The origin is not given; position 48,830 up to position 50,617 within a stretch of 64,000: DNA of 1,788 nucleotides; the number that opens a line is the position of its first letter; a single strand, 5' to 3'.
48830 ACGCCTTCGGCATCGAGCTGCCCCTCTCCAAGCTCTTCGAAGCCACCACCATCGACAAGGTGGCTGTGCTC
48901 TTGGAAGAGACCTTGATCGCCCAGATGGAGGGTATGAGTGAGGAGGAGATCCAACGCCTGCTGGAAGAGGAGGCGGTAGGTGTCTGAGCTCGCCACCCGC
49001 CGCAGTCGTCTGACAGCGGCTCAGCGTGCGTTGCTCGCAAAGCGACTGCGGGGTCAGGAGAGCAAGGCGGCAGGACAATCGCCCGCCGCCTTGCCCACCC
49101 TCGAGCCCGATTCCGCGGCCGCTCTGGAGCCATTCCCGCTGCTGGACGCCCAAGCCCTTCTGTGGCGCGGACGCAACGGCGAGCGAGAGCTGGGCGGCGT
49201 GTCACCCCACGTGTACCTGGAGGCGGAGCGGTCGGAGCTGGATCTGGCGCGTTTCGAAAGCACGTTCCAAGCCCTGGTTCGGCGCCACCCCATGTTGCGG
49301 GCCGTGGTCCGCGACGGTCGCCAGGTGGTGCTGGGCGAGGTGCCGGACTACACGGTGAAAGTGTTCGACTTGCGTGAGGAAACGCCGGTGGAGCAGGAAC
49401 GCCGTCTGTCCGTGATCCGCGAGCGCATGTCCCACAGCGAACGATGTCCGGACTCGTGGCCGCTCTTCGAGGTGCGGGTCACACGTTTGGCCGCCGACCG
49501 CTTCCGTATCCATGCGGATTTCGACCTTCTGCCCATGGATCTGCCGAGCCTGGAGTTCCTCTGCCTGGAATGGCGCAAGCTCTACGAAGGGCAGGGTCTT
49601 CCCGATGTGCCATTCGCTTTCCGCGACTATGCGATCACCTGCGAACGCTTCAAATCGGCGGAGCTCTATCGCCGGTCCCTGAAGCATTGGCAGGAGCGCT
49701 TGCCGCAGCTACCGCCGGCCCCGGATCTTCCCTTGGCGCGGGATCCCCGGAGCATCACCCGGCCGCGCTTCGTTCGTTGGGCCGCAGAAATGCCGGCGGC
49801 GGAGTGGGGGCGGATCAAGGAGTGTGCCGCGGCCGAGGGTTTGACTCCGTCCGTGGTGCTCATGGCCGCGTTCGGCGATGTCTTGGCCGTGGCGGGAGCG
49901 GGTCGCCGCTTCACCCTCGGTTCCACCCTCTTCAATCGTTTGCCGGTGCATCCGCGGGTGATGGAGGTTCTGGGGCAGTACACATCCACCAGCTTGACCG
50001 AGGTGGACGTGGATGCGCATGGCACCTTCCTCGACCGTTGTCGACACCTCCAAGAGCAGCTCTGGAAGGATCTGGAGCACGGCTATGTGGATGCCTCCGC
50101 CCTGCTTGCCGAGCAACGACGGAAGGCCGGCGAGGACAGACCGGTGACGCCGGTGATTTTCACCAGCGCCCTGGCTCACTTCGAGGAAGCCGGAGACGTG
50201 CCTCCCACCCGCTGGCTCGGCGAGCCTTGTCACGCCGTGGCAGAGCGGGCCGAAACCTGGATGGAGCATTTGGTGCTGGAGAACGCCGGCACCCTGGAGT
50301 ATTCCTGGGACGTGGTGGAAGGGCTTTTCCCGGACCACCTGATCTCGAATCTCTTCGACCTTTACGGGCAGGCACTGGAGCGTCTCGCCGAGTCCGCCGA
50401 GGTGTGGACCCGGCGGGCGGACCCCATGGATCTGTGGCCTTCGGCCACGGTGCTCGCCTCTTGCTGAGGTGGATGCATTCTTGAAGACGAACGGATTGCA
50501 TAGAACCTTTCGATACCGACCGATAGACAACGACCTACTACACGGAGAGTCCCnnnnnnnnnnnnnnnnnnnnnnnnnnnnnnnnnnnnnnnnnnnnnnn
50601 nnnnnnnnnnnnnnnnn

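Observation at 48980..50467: Free-standing Cy domain gene between two Cy-A-PCP modules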

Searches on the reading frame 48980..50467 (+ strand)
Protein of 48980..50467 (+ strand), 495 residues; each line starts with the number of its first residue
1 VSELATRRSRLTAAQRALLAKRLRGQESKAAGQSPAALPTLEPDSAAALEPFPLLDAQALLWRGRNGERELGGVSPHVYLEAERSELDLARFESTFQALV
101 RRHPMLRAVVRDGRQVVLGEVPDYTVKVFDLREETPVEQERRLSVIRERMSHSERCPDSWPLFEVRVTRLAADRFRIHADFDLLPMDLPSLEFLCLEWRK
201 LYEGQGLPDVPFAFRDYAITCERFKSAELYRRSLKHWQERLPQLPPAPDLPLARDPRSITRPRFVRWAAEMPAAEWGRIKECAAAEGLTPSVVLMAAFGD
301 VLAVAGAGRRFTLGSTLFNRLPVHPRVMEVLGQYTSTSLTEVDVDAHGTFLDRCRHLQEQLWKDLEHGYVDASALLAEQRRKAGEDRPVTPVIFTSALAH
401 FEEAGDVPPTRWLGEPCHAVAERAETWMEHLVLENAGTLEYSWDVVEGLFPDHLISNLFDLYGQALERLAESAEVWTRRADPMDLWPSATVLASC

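Call 6: search_protein_families(library=pfam, proteins=[window:48980-50467:+], max_evalue=0.001)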
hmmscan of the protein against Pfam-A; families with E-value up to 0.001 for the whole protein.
window:48980-50467:+ (495 aa): 1 family
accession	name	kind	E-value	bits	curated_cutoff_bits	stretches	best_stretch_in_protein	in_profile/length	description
PF00668.25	Condensation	-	9.3e-28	97.6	30.6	1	84-395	36-356/456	Condensation domain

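Call 7: search_protein_families(library=ncbifam, proteins=[window:48980-50467:+], max_evalue=0.001)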
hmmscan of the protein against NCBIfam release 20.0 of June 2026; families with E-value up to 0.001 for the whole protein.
window:48980-50467:+ (495 aa): 1 family
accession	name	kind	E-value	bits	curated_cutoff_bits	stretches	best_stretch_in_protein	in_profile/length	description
NF004282.0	PRK05691.1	subfamily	8.2e-16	55.3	4090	1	84-474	707-1101/4334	non-ribosomal peptide synthase/polyketide synthase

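Call 9: find_homologous_proteins(query=window:48980-50467:+)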
Query window:48980-50467:+ (495 aa): 18 proteins with E <= 0.001 among 8000 candidates.
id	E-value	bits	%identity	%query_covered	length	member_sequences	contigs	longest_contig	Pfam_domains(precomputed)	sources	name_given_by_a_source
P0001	0.0e+0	1117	100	100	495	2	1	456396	PF00668.26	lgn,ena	-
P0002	5.0e-149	515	54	97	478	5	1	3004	PF00668.26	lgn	-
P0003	1.0e-124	435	47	96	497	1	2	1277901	PF00668.26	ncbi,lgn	ncbi:MAG: condensation domain-containing protein [Candidatus Competibacteraceae bacterium]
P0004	5.9e-113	396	43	97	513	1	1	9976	PF00668.26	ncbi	ncbi:MAG: condensation domain-containing protein, partial [Pyrinomonadaceae bacterium]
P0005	5.0e-103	364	41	97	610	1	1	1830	PF00668.26,PF00550.32,PF00501.35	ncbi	ncbi:MAG TPA: condensation domain-containing protein, partial [Micromonospora sp.]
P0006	1.3e-100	356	42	88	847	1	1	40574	PF00668.26,PF00550.32,PF13193.13,PF23297.2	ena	-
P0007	4.3e-96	341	41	96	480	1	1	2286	PF00668.26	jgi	jgi:Condensation domain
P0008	7.9e-95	337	42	86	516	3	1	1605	PF00668.26,PF00501.35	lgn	-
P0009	6.1e-93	330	42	94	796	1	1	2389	PF00668.26,PF00550.32,PF00501.35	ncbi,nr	ncbi:MAG TPA: AMP-binding protein, partial [Thermoanaerobaculia bacterium]|nr:AMP-binding protein [T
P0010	4.0e-88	315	41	88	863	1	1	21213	PF00668.26,PF00550.32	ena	-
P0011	6.6e-83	297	37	85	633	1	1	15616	PF00668.26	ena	-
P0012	7.2e-83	297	38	95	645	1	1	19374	PF00668.26,PF00501.35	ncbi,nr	ncbi:MAG: AMP-binding protein, partial [Rhodospirillales bacterium]|nr:AMP-binding protein [Rhodospi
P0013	1.8e-81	293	41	83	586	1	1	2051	PF00668.26,PF00550.32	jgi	jgi:hypothetical protein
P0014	3.2e-76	275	43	73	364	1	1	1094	PF00668.26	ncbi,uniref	ncbi:condensation domain-containing protein, partial [Streptomyces sp. NPDC057889]|uniref:condensati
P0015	2.2e-75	273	37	96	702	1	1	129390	PF00668.26,PF00501.35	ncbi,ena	-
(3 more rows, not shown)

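Call 10: search_solved_structures(query=window:48980-50467:+, show_alignments=4, max_evalue=0.00001)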
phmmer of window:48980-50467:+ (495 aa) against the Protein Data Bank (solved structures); distinct sequences matched with E-value up to 0.00001: 24.
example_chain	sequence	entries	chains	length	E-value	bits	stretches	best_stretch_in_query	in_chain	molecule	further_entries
5t7z_A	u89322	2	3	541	5.7e-79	269.4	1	40-476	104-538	EpoB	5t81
5t3e_A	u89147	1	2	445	4e-70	240.3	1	49-479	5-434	Bacillamide synthetase heterocyclization domain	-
7ly7_A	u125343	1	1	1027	2.7e-69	237.5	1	48-480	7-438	BmdB, Bacillamide NRPS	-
7ly4_E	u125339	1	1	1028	2.7e-69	237.5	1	48-480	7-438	BmdB, bacillamide NRPS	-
7jtj_A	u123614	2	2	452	4.4e-68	233.5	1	48-476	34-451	Irp2 protein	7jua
7ry6_A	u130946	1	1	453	2.2e-58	201.6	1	50-479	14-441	HMWP2 nonribosomal peptide synthetase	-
6lta_A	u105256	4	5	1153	1.4e-53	185.7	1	29-469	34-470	Nonribosomal peptide synthetase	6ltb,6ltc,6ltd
7emy_A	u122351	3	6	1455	4.4e-51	177.4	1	34-482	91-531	Dihydroaeruginoic acid synthetase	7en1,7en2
2jgp_A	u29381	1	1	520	1.5e-13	53.6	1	85-352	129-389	TYROCIDINE SYNTHETASE 3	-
8fx6_A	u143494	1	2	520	2.1e-09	40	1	82-354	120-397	PCP-C didomain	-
7kvw_A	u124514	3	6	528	2.2e-09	39.9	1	82-354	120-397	PCP-C didomain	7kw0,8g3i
7kw2_A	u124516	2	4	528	2.3e-09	39.8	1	82-354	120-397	PCP-C didomain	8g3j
8fx7_A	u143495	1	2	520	2.4e-09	39.8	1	82-354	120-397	PCP-C didomain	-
8xjz_C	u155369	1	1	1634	4.1e-08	35.7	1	49-321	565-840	Peptide synthetase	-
8qnf_A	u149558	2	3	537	7e-08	35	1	172-397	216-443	Condensation domain TomBC from the Tomaymycin non-ribosomal peptide synthetase | Tomaymycin non-ribosomal peptide synthetase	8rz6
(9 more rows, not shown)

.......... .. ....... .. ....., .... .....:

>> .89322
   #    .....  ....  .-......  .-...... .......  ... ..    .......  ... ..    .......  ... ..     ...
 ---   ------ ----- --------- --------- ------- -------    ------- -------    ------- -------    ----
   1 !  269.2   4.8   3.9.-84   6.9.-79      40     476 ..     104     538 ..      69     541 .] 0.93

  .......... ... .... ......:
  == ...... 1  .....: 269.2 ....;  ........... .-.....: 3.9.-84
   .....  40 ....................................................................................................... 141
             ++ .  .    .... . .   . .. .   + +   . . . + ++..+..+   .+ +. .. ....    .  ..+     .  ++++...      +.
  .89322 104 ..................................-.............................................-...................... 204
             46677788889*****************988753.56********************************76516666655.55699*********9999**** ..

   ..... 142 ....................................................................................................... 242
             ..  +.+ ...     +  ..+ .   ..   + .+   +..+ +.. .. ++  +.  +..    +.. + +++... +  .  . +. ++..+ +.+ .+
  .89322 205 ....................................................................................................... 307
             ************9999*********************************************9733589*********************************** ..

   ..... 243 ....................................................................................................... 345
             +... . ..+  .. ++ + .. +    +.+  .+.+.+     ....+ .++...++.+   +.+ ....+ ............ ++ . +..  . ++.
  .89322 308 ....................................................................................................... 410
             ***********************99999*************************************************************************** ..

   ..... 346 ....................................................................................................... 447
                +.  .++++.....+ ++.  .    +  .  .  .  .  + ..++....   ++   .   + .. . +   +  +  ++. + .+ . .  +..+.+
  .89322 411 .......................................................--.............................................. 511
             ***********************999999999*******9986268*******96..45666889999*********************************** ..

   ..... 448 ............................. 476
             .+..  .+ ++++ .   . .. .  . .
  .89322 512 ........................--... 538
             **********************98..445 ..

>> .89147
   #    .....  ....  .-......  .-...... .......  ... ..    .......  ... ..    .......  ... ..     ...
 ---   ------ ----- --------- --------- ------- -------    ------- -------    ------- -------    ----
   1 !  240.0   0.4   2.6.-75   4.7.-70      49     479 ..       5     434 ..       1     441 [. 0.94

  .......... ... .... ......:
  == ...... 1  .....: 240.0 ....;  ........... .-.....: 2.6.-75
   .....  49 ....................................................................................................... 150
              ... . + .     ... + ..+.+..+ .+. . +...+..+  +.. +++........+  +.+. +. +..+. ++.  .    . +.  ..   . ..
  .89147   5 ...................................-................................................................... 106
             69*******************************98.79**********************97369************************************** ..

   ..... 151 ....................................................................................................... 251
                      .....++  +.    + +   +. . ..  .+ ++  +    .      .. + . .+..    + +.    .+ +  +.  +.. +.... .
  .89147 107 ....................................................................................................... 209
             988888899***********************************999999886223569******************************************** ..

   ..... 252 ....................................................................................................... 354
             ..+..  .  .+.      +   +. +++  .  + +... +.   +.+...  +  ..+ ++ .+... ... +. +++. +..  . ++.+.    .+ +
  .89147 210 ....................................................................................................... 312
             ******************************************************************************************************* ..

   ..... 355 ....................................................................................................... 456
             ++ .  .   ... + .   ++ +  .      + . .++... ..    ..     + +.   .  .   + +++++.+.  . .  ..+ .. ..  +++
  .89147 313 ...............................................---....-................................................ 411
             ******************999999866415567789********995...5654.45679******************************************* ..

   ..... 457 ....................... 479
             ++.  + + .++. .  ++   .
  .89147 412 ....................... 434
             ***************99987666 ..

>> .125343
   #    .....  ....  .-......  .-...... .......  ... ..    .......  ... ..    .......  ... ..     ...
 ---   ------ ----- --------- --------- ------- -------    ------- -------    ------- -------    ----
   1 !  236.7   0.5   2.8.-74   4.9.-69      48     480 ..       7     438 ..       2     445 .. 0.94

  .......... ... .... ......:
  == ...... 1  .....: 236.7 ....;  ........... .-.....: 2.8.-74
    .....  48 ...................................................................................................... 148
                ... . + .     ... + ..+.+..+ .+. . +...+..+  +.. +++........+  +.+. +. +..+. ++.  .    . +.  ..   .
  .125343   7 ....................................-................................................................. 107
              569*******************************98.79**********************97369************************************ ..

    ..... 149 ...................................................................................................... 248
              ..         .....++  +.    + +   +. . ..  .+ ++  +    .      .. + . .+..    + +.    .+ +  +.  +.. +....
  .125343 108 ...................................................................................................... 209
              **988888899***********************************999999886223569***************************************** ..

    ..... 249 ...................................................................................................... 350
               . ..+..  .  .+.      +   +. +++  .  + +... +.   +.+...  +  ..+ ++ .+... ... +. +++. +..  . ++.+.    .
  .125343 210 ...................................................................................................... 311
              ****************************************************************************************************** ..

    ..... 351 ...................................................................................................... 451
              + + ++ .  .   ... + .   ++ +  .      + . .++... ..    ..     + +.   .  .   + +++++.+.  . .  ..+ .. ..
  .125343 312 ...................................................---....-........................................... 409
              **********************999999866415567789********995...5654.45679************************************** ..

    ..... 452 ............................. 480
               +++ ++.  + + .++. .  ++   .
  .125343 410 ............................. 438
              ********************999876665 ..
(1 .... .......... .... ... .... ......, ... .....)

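Call 11: find_encoding_contigs(protein=P0003, flank=10000, max_places=3)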
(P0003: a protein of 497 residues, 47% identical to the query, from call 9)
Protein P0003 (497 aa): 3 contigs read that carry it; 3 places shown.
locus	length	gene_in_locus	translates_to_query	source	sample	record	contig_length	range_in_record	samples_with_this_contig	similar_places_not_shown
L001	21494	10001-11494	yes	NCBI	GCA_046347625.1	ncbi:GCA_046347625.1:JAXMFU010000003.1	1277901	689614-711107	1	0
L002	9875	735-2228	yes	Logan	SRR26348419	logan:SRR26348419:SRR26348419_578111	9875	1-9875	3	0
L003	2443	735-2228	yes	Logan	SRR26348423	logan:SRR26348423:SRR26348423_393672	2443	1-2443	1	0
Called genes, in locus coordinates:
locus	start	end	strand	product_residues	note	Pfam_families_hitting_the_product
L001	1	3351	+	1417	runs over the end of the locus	PF18563:TubC_N, PF00668:Condensation, PF13193:AMP-binding_C (faint), PF00501:AMP-binding, PF00881:Nitroreductase, PF00550:PP-binding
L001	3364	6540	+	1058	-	PF00109:ketoacyl-synt, PF02801:Ketoacyl-synt_C, PF16197:KAsynt_C_assoc, PF22336:RhiE-like_linker, PF22621:CurL-like_PKS_C, PF00698:Acyl_transf_1, PF00550:PP-binding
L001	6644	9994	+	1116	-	PF00668:Condensation, PF00501:AMP-binding, PF13193:AMP-binding_C, PF00550:PP-binding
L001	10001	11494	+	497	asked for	PF00668:Condensation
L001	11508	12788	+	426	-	PF01073:3Beta_HSD, PF01370:Epimerase, PF04321:RmlD_sub_bind (faint), PF07993:NAD_binding_4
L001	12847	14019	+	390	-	PF02771:Acyl-CoA_dh_N, PF22924:ACOX_C_alpha1 (faint), PF02770:Acyl-CoA_dh_M, PF00441:Acyl-CoA_dh_1, PF08028:Acyl-CoA_dh_2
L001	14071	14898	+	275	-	PF00975:Thioesterase, PF12697:Abhydrolase_6 (weak)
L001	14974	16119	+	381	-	PF06966:DUF1295 (weak), PF04140:ICMT (weak), PF04191:PEMT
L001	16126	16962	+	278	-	PF01648:ACPS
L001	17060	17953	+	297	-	PF06426:SATase_N, PF00132:Hexapep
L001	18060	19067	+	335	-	PF13483:Lactamase_B_3, PF12706:Lactamase_B_2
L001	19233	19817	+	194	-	PF03162:Y_phosphatase2, PF22741:PTP-NADK, PF22784:PTP-SAK (weak), PF22785:Tc-R-P, PF00782:DSPc (weak), PF13350:Y_phosphatase3 (weak)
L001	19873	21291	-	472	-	PF00072:Response_reg, PF00158:Sigma54_activat, PF13191:AAA_16 (weak), PF14532:Sigma54_activ_2, PF07728:AAA_5, PF25601:AAA_lid_14, PF02954:HTH_8, PF18024:HTH_50 (weak), +1 more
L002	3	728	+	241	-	?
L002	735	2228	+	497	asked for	PF00668:Condensation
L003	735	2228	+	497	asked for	PF00668:Condensation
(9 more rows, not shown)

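Call 35: find_encoding_contigs(protein=P0001, flank=1000, max_places=3)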
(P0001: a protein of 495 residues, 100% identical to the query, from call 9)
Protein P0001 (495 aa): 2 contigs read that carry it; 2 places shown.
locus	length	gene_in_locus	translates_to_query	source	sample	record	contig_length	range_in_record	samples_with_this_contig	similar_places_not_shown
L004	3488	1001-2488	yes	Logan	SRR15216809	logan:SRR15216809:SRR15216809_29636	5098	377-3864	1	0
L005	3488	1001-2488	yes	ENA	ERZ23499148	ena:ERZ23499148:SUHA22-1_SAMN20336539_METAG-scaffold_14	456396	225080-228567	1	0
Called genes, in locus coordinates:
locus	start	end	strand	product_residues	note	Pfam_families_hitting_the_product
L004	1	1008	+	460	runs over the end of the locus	?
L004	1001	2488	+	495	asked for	PF00668:Condensation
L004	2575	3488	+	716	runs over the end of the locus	?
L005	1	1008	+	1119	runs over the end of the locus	PF00668:Condensation, PF00501:AMP-binding, PF13193:AMP-binding_C, PF00550:PP-binding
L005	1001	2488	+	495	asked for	PF00668:Condensation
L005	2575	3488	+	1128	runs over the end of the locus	PF00668:Condensation, PF00501:AMP-binding, PF13193:AMP-binding_C, PF00550:PP-binding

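Call 36: find_encoding_contigs(protein=P0002, flank=10000, max_places=4)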
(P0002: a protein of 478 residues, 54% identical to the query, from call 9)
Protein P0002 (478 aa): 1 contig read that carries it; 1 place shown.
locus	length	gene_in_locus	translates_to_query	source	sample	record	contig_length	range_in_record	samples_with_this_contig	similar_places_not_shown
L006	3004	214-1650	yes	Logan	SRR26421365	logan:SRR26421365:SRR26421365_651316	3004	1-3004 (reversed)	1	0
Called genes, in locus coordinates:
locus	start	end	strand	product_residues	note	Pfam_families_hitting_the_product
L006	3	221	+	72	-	?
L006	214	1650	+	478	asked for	PF00668:Condensation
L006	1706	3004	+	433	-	?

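Call 37: find_encoding_contigs(protein=P0007, flank=10000, max_places=4)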
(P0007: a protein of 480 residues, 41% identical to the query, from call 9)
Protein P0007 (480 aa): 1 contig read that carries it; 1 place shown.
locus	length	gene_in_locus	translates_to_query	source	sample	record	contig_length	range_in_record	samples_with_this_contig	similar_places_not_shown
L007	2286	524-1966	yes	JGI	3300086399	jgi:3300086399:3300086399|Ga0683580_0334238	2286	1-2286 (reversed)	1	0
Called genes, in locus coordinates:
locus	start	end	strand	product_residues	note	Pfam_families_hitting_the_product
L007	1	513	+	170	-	?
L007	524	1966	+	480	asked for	PF00668:Condensation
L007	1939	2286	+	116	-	?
